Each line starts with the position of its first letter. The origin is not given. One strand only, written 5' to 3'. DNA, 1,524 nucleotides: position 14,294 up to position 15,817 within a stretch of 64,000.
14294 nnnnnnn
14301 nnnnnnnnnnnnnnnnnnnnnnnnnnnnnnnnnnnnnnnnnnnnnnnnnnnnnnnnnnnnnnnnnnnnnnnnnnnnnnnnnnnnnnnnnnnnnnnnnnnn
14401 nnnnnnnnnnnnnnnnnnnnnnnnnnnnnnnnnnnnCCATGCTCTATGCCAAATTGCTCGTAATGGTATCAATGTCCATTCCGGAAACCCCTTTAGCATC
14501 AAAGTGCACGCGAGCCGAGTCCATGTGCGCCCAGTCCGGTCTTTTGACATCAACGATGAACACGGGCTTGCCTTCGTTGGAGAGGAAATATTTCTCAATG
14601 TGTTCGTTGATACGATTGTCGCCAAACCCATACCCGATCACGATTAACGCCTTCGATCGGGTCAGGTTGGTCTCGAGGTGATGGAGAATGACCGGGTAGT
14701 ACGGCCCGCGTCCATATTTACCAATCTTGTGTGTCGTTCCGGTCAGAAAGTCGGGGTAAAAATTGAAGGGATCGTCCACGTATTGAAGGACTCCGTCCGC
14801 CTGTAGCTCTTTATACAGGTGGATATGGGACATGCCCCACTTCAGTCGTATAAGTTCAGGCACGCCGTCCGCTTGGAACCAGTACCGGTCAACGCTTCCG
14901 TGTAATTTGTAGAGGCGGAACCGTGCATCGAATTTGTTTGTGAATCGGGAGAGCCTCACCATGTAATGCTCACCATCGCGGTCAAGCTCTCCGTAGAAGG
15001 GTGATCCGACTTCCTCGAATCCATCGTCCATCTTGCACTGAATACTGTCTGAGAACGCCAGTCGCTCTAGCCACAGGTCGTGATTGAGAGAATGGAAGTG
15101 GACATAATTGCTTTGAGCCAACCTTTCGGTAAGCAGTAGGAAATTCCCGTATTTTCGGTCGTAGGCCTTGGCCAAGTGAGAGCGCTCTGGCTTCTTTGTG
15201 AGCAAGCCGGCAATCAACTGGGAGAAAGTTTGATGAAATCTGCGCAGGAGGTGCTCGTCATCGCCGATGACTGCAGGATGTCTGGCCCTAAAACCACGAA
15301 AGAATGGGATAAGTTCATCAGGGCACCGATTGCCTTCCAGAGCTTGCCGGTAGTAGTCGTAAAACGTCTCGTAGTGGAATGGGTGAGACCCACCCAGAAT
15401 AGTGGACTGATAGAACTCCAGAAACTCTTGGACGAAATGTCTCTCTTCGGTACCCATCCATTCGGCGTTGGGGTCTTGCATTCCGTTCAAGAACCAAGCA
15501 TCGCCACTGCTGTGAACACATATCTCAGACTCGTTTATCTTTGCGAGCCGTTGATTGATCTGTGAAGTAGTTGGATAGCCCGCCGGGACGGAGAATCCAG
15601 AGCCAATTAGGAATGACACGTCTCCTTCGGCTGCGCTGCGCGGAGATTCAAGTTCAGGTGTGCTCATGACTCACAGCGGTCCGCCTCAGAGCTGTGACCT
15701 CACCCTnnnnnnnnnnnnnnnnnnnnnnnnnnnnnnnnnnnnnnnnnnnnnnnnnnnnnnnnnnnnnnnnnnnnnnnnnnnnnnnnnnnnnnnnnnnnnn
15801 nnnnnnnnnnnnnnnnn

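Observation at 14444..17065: Ser/Thr kinase + SIR2-like two-gene module: candidate undescribed NAD-depleting defence system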

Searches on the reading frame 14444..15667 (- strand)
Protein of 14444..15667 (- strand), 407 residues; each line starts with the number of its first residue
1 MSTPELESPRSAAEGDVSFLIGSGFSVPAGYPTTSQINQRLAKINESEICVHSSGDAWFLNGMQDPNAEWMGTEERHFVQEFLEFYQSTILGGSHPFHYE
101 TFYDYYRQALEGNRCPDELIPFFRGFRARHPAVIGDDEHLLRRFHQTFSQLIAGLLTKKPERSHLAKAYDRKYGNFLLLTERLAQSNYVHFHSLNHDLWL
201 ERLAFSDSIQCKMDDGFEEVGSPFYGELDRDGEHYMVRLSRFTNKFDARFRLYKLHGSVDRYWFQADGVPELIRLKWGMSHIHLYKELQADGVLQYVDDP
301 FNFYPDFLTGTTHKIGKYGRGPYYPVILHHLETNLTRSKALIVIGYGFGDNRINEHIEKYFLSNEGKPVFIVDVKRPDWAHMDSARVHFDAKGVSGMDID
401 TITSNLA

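Call 3: search_protein_families(library=pfam, proteins=[window:14444-15667:-], max_evalue=1)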
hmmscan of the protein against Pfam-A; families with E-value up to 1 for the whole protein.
window:14444-15667:- (407 aa): 1 family
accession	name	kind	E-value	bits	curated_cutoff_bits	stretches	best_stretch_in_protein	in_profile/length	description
PF13289.12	SIR2_2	-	1.6e-05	25.5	24.5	1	242-375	33-122/141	SIR2-like domain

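Call 4: search_protein_families(library=padloc, proteins=[window:14444-15667:-], max_evalue=1)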
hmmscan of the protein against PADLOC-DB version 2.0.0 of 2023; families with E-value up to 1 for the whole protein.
window:14444-15667:- (407 aa): 23 families
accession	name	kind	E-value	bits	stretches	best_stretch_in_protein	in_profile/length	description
PDLC02408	Aga_SIR2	-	3.8e-15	53.8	2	118-263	86-203/343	Class II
PDLC02414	Aga_SIR2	-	4.5e-13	47.2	1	119-376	58-261/313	-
PDLC04087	SIR2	-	6e-11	39.8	2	240-372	175-284/343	-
PDLC04083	SIR2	-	1.1e-08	32.4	1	185-372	130-301/371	-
PDLC04081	SIR2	-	1.4e-08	32.3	2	183-267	132-212/345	-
PDLC04093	SIR2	-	1.8e-08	31.8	2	322-365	253-296/395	-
PDLC04085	SIR2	-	3.5e-08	30.7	1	244-362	255-370/463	-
PDLC04096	SIR2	-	6.3e-08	30.4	1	295-372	97-172/230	-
PDLC04082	SIR2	-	2.3e-07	28.1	1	331-371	245-283/345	-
PDLC04088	SIR2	-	3e-07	27.9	1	335-372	288-325/390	-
PDLC04078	SIR2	-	3.2e-07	28.3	1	295-373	38-114/171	-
PDLC04084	SIR2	-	1e-06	26.3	1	245-358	236-328/414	-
PDLC04075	SIR2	-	2.4e-05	21.3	2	320-364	294-338/414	-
PDLC04079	SIR2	-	0.00011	18.9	1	171-358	167-341/430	-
PDLC04094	SIR2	-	0.00014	19.2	1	324-370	245-292/399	-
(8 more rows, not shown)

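Call 5: search_protein_families(library=ncbifam, proteins=[window:14444-15667:-], max_evalue=1)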
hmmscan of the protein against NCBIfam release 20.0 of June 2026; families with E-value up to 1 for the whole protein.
window:14444-15667:- (407 aa): 1 family
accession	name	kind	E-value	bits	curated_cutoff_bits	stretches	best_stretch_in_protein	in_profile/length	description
NF042942.1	SIR2_antiphage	equivalog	0.0031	16.6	500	1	336-361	292-318/392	SIR2 family anti-phage-associated protein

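Call 7: find_homologous_proteins(query=window:14444-15667:-)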
Query window:14444-15667:- (407 aa): 385 proteins with E <= 0.001 among 4127 candidates; the best 120 are listed.
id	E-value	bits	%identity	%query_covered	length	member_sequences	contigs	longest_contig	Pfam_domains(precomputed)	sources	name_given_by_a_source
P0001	1.2e-284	962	100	100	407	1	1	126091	PF13289.13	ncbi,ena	-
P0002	1.1e-207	708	77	97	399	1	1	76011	-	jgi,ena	-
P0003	1.9e-182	625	69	97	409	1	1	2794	-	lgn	-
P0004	4.0e-154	532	66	85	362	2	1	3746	-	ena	-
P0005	7.1e-145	502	61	95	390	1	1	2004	PF13289.13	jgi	jgi:hypothetical protein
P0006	1.3e-138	481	56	97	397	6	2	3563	PF13289.13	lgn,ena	-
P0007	2.8e-137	476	56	97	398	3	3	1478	PF13289.13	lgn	-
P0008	2.8e-136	473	56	96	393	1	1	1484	-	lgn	-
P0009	2.9e-136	473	56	96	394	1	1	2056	PF13289.13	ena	-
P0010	4.2e-136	473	57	96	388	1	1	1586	PF13289.13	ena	-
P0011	4.7e-133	463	55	97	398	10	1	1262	-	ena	-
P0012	7.2e-132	459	55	96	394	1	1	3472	PF13289.13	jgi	jgi:hypothetical protein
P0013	8.8e-132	458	54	97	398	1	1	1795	PF13289.13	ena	-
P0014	5.6e-131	456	53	96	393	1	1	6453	PF13289.13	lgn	-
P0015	1.1e-130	455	54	96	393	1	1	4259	PF13289.13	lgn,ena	-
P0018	1.5e-129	451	55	94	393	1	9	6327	PF13289.13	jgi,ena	-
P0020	1.1e-128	448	54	96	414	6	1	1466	PF13289.13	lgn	-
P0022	1.8e-128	447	53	96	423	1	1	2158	PF13289.13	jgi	jgi:hypothetical protein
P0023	3.1e-128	447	56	96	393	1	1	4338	PF13289.13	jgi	jgi:hypothetical protein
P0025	2.4e-127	444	54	96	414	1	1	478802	PF13289.13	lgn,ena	-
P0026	5.7e-127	443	53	96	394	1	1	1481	PF13289.13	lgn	-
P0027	1.6e-126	441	54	96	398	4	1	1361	PF13289.13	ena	-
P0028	4.2e-126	440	51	95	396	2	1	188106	-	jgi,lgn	-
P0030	6.4e-125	436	51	96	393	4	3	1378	PF13289.13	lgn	-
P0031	2.6e-124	434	52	96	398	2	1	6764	PF13289.13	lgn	-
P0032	5.7e-124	433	51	96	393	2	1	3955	PF13289.13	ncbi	-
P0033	6.3e-124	433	51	96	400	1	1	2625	PF13289.13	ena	-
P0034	1.8e-123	431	51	96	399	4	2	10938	PF13289.13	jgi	-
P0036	9.9e-123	429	53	96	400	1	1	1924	PF13289.13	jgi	-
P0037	1.1e-122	428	52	95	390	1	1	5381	PF13289.13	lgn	-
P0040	8.1e-121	422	48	96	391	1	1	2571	PF13289.13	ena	-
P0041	4.0e-120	420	51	96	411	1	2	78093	PF13289.13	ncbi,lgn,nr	ncbi:MAG: SIR2 family protein [candidate division Zixibacteria bacterium]|nr:SIR2 family protein [ca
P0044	5.6e-120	420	52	95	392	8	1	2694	PF13289.13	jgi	jgi:hypothetical protein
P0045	1.2e-119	418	51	96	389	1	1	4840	PF13289.13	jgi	jgi:hypothetical protein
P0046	2.4e-119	417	50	95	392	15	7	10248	PF13289.13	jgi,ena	jgi:hypothetical protein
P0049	5.2e-119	416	52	97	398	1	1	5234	PF13289.13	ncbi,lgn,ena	-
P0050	7.1e-119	416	49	96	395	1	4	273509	PF13289.13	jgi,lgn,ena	jgi:hypothetical protein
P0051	2.9e-118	414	48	96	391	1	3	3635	PF13289.13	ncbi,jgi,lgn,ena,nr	ncbi:MAG: SIR2 family protein [Bacteroidetes bacterium]|nr:SIR2 family protein [Bacteroidota bacteri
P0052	3.8e-118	413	50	96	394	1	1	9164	PF13289.13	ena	-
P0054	4.0e-117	410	51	92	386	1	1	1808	PF13289.13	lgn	-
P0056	2.7e-116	407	49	96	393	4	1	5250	PF13289.13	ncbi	-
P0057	2.9e-116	407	52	89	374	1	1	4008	PF13289.13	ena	-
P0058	3.8e-116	407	50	96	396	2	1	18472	PF13289.13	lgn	-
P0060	5.3e-115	403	48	96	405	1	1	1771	PF13289.13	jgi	-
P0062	1.6e-114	402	51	96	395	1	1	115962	PF13289.13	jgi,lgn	-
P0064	7.5e-114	399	47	96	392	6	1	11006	PF13289.13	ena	-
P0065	2.2e-113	398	48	96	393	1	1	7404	PF13289.13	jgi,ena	-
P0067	2.2e-112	395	49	96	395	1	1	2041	PF13289.13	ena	-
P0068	1.1e-111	392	46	96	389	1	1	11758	PF13289.13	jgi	jgi:hypothetical protein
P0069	1.1e-110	389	47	97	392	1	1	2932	PF13289.13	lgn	-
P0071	4.5e-109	384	49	85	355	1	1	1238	PF13289.13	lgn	-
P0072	2.3e-108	381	46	96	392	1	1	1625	PF13289.13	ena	-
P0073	2.6e-107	378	47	96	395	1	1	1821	PF13289.13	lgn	-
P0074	2.9e-107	378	44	97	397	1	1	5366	PF13289.13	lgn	-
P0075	8.8e-107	376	51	96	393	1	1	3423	PF13289.13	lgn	-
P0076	3.6e-104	367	48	96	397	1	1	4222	PF13289.13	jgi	jgi:hypothetical protein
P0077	1.9e-103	365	48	96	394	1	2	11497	PF13289.13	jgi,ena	-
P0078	4.7e-103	364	46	97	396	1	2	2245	PF13289.13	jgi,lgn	-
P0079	2.0e-102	362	46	96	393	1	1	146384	PF13289.13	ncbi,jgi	jgi:hypothetical protein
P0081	5.0e-96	341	46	94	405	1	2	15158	PF13289.13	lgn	-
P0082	3.6e-95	338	47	94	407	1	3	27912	PF13289.13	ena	-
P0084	1.9e-93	332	46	95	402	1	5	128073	PF13289.13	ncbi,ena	-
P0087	4.4e-92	328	46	91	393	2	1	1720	PF13289.13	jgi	jgi:hypothetical protein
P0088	9.8e-92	326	44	95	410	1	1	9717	PF13289.13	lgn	-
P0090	8.3e-86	307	44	95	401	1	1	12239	PF13289.13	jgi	jgi:hypothetical protein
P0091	3.8e-85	305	42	94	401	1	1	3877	PF13289.13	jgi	-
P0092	3.9e-85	305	41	98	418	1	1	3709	PF13289.13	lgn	-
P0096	2.5e-84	302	43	96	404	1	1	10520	PF13289.13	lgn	-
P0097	3.4e-84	302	43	92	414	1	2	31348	PF13289.13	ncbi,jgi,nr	ncbi:MAG: hypothetical protein EHM58_12300 [Ignavibacteriae bacterium]|nr:MAG: hypothetical protein 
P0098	9.2e-84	300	43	93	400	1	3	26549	PF13289.13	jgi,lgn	jgi:hypothetical protein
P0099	1.8e-83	299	57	63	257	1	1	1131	PF13289.13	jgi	jgi:hypothetical protein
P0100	3.0e-83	299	43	96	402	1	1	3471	PF13289.13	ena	-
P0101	1.0e-82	297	43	93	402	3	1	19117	PF13289.13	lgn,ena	-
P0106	1.3e-80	290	44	89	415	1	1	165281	PF13289.13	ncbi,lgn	-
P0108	1.8e-79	286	40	96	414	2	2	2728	PF13289.13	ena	-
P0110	2.0e-78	283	40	95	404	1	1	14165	PF13289.13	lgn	-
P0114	4.3e-77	278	40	96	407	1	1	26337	PF13289.13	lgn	-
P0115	1.4e-75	273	42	91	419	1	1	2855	PF13289.13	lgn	-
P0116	2.2e-75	273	40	94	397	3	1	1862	PF13289.13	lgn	-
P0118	2.1e-74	269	41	93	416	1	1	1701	PF13289.13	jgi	jgi:hypothetical protein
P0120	4.3e-74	268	42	89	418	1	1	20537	PF13289.13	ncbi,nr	ncbi:MAG: SIR2 family protein [Saprospiraceae bacterium]|nr:SIR2 family protein [Saprospiraceae bact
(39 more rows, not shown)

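Call 9: find_encoding_contigs(protein=P0001, flank=10000, max_places=3)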
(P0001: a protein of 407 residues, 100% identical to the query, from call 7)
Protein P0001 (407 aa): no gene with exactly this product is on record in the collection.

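Call 10: find_encoding_contigs(protein=P0002, flank=10000, max_places=3)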
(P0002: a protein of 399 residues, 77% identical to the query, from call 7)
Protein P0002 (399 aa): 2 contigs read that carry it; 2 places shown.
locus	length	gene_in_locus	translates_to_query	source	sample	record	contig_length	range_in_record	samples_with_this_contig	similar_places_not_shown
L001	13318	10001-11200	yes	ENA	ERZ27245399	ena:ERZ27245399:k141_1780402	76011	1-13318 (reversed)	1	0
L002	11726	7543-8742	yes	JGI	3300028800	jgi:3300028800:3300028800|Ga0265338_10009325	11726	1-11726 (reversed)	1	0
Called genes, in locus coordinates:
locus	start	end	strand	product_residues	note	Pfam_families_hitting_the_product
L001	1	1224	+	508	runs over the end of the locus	PF02133:Transp_cyt_pur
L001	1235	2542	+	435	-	PF00202:Aminotran_3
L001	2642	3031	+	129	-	PF09900:DUF2127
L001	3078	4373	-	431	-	PF00202:Aminotran_3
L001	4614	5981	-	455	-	PF16868:NMT1_3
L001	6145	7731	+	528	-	PF04542:Sigma70_r2, PF08281:Sigma70_r4_2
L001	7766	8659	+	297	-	PF00561:Abhydrolase_1, PF12697:Abhydrolase_6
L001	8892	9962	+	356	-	PF13248:Zn_ribbon_3 (weak)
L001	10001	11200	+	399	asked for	-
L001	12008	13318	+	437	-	?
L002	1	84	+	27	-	?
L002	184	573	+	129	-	PF09900:DUF2127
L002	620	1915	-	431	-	PF00202:Aminotran_3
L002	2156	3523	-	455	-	PF16868:NMT1_3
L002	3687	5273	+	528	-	PF04542:Sigma70_r2, PF08281:Sigma70_r4_2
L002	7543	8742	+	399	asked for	-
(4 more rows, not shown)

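Call 11: find_encoding_contigs(protein=P0025, flank=10000, max_places=3)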
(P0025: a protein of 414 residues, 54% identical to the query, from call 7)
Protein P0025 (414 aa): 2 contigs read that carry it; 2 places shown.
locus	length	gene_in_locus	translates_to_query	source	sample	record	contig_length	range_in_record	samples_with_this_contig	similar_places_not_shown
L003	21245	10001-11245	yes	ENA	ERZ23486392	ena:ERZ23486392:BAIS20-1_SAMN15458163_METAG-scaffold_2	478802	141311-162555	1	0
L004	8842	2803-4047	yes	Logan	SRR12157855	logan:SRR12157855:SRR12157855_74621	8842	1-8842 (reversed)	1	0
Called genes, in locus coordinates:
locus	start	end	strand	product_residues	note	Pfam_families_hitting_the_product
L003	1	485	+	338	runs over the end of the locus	PF00146:NADHdh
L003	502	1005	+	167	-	PF00499:Oxidored_q3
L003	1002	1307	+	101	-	PF00420:Oxidored_q2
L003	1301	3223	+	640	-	PF00662:Proton_antipo_N, PF00361:Proton_antipo_M, PF01010:Proton_antipo_C (faint)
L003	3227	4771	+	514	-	PF00361:Proton_antipo_M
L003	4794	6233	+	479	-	PF16980:CitMHS_2, PF03600:CitMHS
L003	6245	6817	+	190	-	-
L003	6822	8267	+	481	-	PF00361:Proton_antipo_M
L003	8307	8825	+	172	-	PF02572:CobA_CobO_BtuR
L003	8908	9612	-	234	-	-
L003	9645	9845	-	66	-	-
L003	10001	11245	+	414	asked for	PF13289:SIR2_2 (weak)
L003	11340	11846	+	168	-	PF00994:MoCF_biosynth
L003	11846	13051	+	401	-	PF03453:MoeA_N, PF00994:MoCF_biosynth, PF03454:MoeA_C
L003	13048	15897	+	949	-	PF01565:FAD_binding_4, PF02913:FAD-oxidase_C, PF14697:Fer4_21 (faint), PF00037:Fer4 (faint), PF12838:Fer4_7, PF13183:Fer4_8, PF13534:Fer4_17, PF02754:CCG, +1 more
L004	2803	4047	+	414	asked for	PF13289:SIR2_2 (weak)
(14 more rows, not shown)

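Call 14: find_encoding_contigs(protein=P0028, flank=8000, max_places=2)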
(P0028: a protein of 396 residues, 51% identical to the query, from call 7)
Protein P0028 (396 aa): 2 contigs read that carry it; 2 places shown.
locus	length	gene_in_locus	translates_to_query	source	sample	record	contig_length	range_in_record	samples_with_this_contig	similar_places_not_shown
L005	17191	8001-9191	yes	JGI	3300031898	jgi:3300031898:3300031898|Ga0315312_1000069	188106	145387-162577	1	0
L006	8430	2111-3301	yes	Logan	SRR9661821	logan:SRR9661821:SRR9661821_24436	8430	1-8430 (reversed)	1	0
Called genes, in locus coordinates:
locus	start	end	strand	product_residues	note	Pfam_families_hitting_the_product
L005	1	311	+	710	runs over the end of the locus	PF12895:ANAPC3 (faint), PF13176:TPR_7 (faint), PF00515:TPR_1 (faint), PF07719:TPR_2 (faint), PF13432:TPR_16, PF25063:ARM_TT21_C (weak), PF13414:TPR_11 (weak), PF08486:SpoIID, +12 more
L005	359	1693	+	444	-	PF25145:NfeD1b_N, PF24961:NfeD_membrane, PF01957:NfeD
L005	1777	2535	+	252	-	PF01145:Band_7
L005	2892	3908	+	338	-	PF01548:DEDD_Tnp_IS110, PF02371:Transposase_20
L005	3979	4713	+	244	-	-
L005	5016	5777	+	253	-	-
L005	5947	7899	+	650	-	PF04389:Peptidase_M28, PF01546:Peptidase_M20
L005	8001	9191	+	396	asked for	-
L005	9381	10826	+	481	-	PF13181:TPR_8 (faint), PF13424:TPR_12 (faint), PF13431:TPR_17 (faint), PF00515:TPR_1 (faint), PF07719:TPR_2 (faint), PF13174:TPR_6 (faint), PF13414:TPR_11 (faint), PF13432:TPR_16 (faint)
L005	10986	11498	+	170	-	-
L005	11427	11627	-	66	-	-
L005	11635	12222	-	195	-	PF00881:Nitroreductase, PF14512:TM1586_NiRdase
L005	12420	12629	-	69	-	PF04024:PspC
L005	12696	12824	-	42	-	-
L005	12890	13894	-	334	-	PF14399:BtrH_N, PF16169:DUF4872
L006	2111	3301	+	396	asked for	-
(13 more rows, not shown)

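Call 15: find_encoding_contigs(protein=P0041, flank=8000, max_places=2)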
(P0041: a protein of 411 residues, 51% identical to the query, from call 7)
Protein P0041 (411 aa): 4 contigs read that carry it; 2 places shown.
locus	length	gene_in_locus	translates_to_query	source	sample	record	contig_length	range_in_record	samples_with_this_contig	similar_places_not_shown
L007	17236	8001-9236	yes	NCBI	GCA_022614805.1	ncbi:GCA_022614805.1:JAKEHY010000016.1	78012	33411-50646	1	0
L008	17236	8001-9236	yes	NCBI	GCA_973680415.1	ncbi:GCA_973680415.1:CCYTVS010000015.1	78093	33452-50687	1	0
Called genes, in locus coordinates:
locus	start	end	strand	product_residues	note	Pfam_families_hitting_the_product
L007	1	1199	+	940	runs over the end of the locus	PF00005:ABC_tran (faint), PF02463:SMC_N (faint), PF03193:RsgA_GTPase (faint), PF13191:AAA_16 (faint), PF13555:AAA_29 (faint), PF20703:nSTAND1 (faint), PF17760:UvrA_inter, PF17755:UvrA_DNA-bind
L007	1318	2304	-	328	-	PF03099:BPL_LplA_LipB, PF16917:BPL_LplA_LipB_2 (weak), PF02237:BPL_C (weak)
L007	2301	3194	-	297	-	PF02749:QRPTase_N, PF01729:QRPTase_C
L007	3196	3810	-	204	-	PF01613:Flavin_Reduct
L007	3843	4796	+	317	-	PF08331:QueG_DUF1730, PF00037:Fer4 (faint), PF13484:Fer4_16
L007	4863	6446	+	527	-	-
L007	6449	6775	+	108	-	PF00581:Rhodanese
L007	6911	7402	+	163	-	PF14534:DUF4440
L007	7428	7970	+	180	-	PF13302:Acetyltransf_3, PF00583:Acetyltransf_1, PF13523:Acetyltransf_8 (weak)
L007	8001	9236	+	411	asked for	PF13289:SIR2_2 (faint)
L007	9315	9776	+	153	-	-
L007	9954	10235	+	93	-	-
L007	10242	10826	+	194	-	PF06736:TMEM175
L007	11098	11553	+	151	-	PF13453:Zn_ribbon_TFIIB (weak)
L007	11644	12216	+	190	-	PF18917:LiaI-LiaF-like_TM1, PF22570:LiaF-TM, PF09922:LiaF-like_C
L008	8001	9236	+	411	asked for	PF13289:SIR2_2 (faint)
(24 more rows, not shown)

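Call 20: find_related_loci(query=A1, collection=genome_contigs, flank=6000)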
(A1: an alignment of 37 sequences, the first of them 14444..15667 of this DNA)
Query A1 (407 aa) in genome_contigs; peptide patterns used: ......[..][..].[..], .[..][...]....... (x = any residue, [..] = any of these).
263 stretches matched a pattern; 146 encode a relative of the query (tblastn E <= 1e-3); the best 80 are kept; 80 distinct loci.
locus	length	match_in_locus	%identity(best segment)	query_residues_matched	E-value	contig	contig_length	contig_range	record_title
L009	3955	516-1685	51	16-406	2e-130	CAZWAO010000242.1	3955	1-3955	MAG TPA_asm: uncultured Ignavibacteria bacterium isolate binchicken_co81_427 genome assembly, contig: NODE_46229_length_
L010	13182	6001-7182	51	17-407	3e-124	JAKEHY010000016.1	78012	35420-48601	MAG: Candidatus Zixiibacteriota bacterium isolate PMV_8.32 PMV_8.32.k101_370032, whole genome shotgun sequence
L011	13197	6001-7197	49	4-406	3e-124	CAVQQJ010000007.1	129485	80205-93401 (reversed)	MAG: uncultured Bacteroidetes bacterium isolate MFD01476.bin.2.182 genome assembly, contig: contig_23538, whole genome s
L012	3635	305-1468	48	16-405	2e-126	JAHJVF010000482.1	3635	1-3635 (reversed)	MAG: Bacteroidetes bacterium isolate OSL_B.mb.4 OSL_B.mb.4_k141_78578, whole genome shotgun sequence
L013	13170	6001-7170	46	16-407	1e-105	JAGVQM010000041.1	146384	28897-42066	MAG: Candidatus Zixiibacteriota bacterium isolate DeMMO3_3 c_000000044546, whole genome shotgun sequence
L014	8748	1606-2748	43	16-402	2e-98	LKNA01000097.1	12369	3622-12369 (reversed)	MAG: Chitinophagaceae bacterium T5-Br10_B2g13 LT5-BRINE-C3721, whole genome shotgun sequence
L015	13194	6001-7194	45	10-396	2e-98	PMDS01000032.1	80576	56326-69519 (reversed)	MAG: Melioribacter sp. isolate fen_1284 73.20120700_E2X.198_contig_8901, whole genome shotgun sequence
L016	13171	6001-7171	50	17-407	8e-97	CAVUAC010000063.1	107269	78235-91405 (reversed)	MAG: uncultured Bacteroidetes bacterium isolate MFD04408.bin.2.163 genome assembly, contig: contig_67593, whole genome s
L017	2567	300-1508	43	11-402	3e-96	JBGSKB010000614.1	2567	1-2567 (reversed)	MAG: Melioribacteraceae bacterium isolate JTS-AC170 k141_3408955, whole genome shotgun sequence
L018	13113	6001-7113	43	14-387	2e-90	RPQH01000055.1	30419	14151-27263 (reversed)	MAG: Ignavibacteriae bacterium isolate metabat2.211 metabat2.211_Contig_420438, whole genome shotgun sequence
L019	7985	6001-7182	44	18-402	8e-90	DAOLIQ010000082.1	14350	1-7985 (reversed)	MAG TPA_asm: Ignavibacteriaceae bacterium isolate AMR_MDS_0288 NODE_573_length_14350_cov_4.406156, whole genome shotgun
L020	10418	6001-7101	44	17-378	2e-84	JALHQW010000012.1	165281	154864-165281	MAG: Saprospiraceae bacterium isolate maxbin.051 c_000000000613, whole genome shotgun sequence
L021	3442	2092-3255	41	16-407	1e-83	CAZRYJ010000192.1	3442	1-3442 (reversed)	MAG TPA_asm: uncultured bacterium isolate SRP214966_co4_28 genome assembly, contig: NODE_49188_length_3442_cov_21.633009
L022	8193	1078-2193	42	14-377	7e-78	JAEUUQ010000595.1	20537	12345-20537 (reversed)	MAG: Saprospiraceae bacterium isolate new MAG-359 k141_1666182, whole genome shotgun sequence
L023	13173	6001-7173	39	1-383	2e-77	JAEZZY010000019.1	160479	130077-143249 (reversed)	MAG: Bacteroidetes bacterium isolate OH_PFB_64 k127_1317356, whole genome shotgun sequence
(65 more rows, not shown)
